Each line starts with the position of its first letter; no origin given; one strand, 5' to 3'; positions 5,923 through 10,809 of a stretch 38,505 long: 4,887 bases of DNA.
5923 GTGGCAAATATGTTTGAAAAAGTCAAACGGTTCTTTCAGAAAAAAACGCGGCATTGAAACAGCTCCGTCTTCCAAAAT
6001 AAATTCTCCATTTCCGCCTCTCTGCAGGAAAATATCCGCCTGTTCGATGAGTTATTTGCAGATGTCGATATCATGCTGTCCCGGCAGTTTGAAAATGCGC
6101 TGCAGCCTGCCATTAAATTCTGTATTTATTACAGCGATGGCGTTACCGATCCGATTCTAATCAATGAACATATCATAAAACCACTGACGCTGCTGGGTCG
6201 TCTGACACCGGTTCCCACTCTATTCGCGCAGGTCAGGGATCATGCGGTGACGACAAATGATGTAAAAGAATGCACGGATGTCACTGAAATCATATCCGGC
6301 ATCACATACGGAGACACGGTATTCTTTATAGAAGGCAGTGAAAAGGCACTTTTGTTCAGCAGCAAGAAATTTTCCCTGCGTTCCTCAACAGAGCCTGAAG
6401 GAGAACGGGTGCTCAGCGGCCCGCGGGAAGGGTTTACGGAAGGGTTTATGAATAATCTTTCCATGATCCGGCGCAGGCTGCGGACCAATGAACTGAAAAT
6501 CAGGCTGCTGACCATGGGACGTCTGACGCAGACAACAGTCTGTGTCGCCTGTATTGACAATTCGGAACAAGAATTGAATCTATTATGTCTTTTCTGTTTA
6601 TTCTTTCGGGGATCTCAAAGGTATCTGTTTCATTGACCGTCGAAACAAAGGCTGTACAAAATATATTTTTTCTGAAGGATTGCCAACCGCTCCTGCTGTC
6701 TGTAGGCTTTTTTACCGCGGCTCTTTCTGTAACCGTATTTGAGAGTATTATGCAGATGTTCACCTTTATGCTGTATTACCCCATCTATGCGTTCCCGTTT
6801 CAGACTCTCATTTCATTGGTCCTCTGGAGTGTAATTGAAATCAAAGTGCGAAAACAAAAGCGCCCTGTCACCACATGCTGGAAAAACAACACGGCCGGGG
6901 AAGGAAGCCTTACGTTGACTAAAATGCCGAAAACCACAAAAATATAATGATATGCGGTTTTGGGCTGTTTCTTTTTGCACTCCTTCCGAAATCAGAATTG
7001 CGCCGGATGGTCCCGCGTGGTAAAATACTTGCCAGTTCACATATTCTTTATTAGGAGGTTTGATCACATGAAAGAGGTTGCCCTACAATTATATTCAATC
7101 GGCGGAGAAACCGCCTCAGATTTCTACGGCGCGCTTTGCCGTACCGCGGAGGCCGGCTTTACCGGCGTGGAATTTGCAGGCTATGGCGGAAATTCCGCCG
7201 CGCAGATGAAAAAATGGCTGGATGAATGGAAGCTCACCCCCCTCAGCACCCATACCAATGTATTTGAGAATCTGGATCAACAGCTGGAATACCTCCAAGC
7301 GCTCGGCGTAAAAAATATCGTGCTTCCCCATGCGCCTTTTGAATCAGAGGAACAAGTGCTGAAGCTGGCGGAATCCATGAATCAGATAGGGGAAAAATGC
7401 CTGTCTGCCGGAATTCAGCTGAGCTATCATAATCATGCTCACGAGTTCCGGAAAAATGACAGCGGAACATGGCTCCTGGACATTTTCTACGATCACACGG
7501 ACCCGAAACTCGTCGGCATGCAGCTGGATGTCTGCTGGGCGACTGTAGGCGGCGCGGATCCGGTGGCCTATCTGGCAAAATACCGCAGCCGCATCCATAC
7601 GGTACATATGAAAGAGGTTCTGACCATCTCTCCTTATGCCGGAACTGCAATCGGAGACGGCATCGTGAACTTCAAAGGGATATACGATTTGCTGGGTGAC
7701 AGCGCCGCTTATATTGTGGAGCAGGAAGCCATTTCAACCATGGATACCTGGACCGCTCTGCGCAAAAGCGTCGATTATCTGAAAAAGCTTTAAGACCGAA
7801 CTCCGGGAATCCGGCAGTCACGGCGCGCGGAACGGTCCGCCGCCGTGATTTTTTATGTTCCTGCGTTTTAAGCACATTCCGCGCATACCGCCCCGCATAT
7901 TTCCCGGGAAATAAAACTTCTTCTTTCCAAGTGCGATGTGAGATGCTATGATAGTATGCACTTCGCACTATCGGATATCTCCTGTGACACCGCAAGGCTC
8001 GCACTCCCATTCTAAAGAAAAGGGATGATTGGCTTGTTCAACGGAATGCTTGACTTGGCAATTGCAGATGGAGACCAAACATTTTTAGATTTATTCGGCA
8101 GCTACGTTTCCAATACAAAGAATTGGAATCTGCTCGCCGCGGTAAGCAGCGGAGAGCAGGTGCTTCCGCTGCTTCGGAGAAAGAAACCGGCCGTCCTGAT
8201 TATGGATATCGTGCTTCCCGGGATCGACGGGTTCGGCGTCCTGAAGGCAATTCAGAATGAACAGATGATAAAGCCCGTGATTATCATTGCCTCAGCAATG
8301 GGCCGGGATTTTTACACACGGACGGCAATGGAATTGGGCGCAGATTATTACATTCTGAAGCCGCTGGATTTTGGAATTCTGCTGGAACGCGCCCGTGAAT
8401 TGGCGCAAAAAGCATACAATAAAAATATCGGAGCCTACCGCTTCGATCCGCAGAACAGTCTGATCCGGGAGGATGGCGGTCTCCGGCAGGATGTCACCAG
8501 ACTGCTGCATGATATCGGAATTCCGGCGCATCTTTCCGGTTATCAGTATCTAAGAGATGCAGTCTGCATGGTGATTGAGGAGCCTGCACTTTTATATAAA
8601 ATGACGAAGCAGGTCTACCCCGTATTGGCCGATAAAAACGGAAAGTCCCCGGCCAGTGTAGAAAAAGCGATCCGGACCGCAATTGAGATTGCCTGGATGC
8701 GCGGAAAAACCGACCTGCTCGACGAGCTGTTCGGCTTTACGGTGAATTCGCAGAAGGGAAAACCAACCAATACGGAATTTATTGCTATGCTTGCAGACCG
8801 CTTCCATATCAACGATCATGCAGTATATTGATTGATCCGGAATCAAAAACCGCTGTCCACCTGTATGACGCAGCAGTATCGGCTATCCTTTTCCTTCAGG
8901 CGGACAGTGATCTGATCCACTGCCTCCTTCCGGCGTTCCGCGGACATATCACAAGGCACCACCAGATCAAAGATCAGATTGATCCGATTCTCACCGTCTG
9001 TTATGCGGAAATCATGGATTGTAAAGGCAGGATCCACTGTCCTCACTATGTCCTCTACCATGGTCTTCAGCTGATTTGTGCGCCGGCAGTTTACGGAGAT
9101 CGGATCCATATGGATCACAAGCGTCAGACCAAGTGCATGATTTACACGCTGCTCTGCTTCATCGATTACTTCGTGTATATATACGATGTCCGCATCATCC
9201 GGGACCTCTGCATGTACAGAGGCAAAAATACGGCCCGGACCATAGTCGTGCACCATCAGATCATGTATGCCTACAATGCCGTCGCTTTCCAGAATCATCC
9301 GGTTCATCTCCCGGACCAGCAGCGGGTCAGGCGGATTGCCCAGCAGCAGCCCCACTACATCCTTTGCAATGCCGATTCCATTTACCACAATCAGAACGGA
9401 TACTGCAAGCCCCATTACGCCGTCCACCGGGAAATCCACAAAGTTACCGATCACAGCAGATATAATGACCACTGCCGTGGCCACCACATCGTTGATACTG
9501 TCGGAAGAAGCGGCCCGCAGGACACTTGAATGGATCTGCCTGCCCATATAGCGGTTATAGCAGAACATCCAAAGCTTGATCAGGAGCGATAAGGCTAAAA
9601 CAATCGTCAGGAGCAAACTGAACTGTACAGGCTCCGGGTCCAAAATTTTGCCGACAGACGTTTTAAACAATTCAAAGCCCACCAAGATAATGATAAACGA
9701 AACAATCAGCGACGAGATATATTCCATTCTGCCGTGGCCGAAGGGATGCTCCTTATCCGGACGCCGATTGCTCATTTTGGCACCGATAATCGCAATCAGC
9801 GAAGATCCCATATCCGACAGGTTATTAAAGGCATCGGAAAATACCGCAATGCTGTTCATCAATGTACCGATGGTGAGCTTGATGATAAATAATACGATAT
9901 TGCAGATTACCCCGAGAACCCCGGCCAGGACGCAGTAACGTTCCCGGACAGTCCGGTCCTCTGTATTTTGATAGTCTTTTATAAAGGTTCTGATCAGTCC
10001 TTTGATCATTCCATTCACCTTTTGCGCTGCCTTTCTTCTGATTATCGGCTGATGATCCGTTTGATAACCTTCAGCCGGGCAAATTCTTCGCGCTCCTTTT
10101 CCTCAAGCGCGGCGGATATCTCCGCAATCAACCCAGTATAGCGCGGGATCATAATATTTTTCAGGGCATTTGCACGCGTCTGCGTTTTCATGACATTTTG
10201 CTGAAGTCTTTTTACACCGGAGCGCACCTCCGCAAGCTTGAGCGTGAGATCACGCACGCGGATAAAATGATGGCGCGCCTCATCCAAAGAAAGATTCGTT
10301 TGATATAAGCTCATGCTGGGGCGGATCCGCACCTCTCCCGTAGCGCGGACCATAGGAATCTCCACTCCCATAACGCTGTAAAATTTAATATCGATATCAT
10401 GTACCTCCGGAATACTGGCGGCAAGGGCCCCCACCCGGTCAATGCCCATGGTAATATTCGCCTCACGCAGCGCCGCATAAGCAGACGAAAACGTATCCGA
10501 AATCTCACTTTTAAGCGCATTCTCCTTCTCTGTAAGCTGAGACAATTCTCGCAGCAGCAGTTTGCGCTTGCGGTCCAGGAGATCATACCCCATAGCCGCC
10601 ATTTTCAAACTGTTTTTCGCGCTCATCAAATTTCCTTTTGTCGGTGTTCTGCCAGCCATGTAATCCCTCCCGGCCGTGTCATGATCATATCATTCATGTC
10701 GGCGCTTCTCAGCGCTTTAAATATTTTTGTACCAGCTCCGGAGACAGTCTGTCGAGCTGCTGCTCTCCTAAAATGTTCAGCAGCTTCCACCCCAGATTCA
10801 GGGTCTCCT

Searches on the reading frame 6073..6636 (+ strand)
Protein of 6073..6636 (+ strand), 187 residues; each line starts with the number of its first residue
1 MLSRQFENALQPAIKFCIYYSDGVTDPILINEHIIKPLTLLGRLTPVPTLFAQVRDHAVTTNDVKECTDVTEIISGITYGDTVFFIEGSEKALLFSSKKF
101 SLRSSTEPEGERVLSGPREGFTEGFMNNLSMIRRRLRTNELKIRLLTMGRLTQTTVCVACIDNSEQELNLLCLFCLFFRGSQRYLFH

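Call 51: search_protein_families(library=pfam, proteins=[window:6073-6636:+], max_evalue=0.0001)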
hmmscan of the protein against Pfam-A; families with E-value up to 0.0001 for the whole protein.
window:6073-6636:+ (187 aa): 1 family
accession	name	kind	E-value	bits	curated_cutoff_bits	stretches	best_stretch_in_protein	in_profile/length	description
PF03323.18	GerA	-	1.9e-35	122.8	27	1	4-164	16-177/466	Bacillus/Clostridium GerA spore germination protein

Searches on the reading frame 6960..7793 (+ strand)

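Call 51: search_protein_families(library=pfam, proteins=[window:6960-7793:+], max_evalue=0.0001)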
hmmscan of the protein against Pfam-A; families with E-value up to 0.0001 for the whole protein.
window:6960-7793:+ (277 aa): 1 family
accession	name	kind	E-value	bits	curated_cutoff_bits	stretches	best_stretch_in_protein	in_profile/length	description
PF01261.30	AP_endonuc_2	-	7.5e-17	62.3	31.1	1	62-276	4-248/249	Xylose isomerase-like TIM barrel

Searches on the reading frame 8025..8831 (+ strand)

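Call 51: search_protein_families(library=pfam, proteins=[window:8025-8831:+], max_evalue=0.0001)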
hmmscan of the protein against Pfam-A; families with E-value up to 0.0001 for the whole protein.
window:8025-8831:+ (268 aa): 2 families
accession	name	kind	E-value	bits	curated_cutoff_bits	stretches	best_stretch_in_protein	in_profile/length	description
PF08769.17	Spo0A_C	-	1e-38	131.9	25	1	157-259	1-103/104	Sporulation initiation factor Spo0A C terminal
PF00072.30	Response_reg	-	6.3e-18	65.4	30.2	1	12-123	2-110/111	Response regulator receiver domain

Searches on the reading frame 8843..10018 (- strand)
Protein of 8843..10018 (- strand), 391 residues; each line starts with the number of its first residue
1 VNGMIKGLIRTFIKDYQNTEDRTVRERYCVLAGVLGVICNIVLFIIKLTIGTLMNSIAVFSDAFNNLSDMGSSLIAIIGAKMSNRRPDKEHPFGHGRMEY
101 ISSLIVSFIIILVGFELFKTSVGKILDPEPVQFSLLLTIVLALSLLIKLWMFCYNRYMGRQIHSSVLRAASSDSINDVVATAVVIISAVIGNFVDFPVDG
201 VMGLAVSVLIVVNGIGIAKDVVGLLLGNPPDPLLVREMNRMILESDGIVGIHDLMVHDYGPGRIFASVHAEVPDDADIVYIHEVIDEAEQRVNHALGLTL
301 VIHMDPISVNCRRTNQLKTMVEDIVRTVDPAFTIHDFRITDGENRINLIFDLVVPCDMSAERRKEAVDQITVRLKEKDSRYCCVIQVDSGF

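Call 51: search_protein_families(library=pfam, proteins=[window:8843-10018:-], max_evalue=0.0001)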
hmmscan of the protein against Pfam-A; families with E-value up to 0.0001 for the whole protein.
window:8843-10018:- (391 aa): 2 families
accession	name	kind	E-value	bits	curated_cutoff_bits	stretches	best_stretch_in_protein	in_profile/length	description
PF01545.26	Cation_efflux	-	2.2e-46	158.6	26.6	1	35-226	3-198/198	Cation efflux family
PF16916.11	ZT_dimer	-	1.9e-19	69.9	26.7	2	230-306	1-77/78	Dimerisation domain of Zinc Transporter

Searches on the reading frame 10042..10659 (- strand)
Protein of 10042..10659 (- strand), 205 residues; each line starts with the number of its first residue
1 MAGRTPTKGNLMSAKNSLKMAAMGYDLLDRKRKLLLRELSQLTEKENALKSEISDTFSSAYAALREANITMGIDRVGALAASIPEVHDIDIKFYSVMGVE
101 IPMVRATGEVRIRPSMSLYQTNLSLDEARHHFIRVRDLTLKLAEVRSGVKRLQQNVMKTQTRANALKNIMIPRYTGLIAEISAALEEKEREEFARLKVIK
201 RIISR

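Call 51: search_protein_families(library=pfam, proteins=[window:10042-10659:-], max_evalue=0.0001)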
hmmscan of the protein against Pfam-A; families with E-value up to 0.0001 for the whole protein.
window:10042-10659:- (205 aa): 1 family
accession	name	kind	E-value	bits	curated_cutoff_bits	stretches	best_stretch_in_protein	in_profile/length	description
PF01813.22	ATP-synt_D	-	5e-46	157.5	25.7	1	10-201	1-196/196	ATP synthase subunit D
